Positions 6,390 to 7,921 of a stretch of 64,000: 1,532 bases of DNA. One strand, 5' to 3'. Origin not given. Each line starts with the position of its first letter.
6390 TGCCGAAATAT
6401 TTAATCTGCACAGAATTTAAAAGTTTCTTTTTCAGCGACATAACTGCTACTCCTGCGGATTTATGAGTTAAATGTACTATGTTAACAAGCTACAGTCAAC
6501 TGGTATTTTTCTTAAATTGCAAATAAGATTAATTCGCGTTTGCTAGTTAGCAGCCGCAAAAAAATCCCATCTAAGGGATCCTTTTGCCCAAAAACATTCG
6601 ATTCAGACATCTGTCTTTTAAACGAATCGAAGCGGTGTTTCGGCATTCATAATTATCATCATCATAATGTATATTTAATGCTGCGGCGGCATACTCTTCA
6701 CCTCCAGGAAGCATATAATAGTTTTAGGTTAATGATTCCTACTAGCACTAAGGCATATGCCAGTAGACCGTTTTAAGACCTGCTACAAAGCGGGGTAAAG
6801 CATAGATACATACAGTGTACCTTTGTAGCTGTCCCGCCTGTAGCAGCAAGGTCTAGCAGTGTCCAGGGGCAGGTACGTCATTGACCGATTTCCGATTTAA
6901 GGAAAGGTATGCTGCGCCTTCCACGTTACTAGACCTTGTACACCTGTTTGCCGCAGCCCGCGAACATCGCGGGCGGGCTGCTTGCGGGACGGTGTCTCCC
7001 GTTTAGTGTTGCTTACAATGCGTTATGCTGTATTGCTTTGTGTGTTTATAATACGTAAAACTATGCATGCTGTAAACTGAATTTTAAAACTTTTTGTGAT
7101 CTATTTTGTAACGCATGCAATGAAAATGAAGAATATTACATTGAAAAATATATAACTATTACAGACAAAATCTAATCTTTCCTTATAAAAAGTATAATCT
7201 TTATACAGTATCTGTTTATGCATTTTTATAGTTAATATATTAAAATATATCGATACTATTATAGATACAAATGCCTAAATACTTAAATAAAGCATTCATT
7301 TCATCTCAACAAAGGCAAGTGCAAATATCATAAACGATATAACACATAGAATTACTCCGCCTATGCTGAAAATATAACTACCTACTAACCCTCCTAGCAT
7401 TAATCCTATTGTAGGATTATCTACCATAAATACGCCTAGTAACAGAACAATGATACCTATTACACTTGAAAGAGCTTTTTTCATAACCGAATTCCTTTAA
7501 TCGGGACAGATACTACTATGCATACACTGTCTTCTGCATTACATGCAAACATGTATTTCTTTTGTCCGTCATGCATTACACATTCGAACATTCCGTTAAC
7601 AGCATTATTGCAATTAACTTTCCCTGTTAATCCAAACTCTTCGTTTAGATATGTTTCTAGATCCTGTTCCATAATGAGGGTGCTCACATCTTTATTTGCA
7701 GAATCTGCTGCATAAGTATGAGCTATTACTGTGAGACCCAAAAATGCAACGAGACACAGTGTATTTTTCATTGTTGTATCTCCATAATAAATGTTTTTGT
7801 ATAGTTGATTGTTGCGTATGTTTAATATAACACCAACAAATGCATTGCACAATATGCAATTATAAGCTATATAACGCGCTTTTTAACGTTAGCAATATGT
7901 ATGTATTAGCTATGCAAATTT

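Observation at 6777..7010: GC-rich, ORF-free, highly self-complementary 230-nt region: candidate structured RNA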

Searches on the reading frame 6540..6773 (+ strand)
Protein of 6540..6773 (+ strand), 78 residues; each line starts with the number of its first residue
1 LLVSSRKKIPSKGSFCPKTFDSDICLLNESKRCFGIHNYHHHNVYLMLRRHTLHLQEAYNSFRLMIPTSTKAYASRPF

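Call 44: search_protein_families(library=pfam, proteins=[window:6540-6773:+], max_evalue=1)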
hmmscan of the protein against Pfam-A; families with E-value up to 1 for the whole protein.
window:6540-6773:+ (78 aa): 0 families

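Call 45: search_protein_families(library=phrogs, proteins=[window:6540-6773:+], max_evalue=1)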
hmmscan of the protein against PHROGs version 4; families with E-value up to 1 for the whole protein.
window:6540-6773:+ (78 aa): 1 family
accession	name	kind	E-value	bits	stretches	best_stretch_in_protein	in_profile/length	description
phrog_24314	-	unknown function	0.13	13.4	1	36-75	24-63/139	-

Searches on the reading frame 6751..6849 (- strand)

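Call 44: search_protein_families(library=pfam, proteins=[window:6751-6849:-], max_evalue=1)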
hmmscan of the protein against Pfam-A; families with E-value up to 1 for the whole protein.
window:6751-6849:- (33 aa): 0 families

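Call 45: search_protein_families(library=phrogs, proteins=[window:6751-6849:-], max_evalue=1)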
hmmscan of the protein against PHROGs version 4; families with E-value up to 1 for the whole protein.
window:6751-6849:- (33 aa): 1 family
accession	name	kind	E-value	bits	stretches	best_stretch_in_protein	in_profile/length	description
phrog_18096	-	unknown function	0.35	11.9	1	3-32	46-75/122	-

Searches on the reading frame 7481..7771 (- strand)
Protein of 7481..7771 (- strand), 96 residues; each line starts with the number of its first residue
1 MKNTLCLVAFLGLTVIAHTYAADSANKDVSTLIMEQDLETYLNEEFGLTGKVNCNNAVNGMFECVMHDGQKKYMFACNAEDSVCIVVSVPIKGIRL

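Call 32: find_related_loci(query=window:7481-7771:-, collection=viral_contigs, flank=4000)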
Query window:7481-7771:- (96 aa) in viral_contigs; peptide patterns used: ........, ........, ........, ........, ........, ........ (x = any residue, [..] = any of these).
21 stretches matched a pattern, but none encodes a relative of the query by tblastn (E <= 1e-3).

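Call 34: find_homologous_proteins(query=window:7481-7771:-, max_evalue=0.001)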
Query window:7481-7771:- (96 aa): 1 proteins with E <= 0.001 among 2 candidates.
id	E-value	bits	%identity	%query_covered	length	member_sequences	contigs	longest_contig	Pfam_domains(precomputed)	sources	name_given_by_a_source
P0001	6.4e-57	207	99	100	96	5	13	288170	-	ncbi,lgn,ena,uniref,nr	ncbi:hypothetical protein RVBP17_3750 [Pseudomonas phage sp. 30-3]|uniref:Uncharacterized protein n=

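Call 35: find_encoding_contigs(protein=P0001, flank=2500, max_places=10)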
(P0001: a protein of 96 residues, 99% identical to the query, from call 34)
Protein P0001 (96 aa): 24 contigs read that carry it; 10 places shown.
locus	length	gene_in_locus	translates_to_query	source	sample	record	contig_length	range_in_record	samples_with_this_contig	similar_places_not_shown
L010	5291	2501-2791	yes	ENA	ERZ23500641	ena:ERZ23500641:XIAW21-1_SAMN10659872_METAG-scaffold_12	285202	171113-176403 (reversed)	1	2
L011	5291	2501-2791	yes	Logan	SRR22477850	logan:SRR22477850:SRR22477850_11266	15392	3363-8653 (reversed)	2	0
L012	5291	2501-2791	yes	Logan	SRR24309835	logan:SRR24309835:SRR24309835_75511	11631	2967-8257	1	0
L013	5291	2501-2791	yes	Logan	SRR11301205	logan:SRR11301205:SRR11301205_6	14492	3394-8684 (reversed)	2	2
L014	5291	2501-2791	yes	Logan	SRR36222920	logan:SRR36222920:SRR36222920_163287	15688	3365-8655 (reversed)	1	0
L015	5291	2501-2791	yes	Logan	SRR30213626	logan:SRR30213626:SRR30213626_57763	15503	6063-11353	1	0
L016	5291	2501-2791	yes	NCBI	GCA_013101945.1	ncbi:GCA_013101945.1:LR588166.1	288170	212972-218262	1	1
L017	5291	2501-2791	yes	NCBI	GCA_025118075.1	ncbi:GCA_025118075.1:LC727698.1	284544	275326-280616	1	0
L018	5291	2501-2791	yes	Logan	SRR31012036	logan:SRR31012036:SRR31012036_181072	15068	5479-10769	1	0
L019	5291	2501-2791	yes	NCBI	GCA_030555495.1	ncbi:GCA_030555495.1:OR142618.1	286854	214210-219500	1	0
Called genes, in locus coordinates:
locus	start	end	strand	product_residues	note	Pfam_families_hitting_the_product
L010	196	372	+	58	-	-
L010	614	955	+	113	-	-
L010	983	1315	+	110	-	-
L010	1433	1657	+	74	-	-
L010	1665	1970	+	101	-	-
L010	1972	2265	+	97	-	-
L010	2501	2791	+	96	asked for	-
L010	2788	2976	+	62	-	-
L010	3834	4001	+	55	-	-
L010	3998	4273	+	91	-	-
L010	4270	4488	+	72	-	-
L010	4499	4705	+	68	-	PF04957:RMF (weak)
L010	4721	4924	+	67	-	-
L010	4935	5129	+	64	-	-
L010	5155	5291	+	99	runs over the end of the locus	-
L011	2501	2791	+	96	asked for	-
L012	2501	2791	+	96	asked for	-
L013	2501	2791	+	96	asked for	-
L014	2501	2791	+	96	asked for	-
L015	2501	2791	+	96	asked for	-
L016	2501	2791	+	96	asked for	-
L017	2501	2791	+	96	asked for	-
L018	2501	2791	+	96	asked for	-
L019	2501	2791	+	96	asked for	-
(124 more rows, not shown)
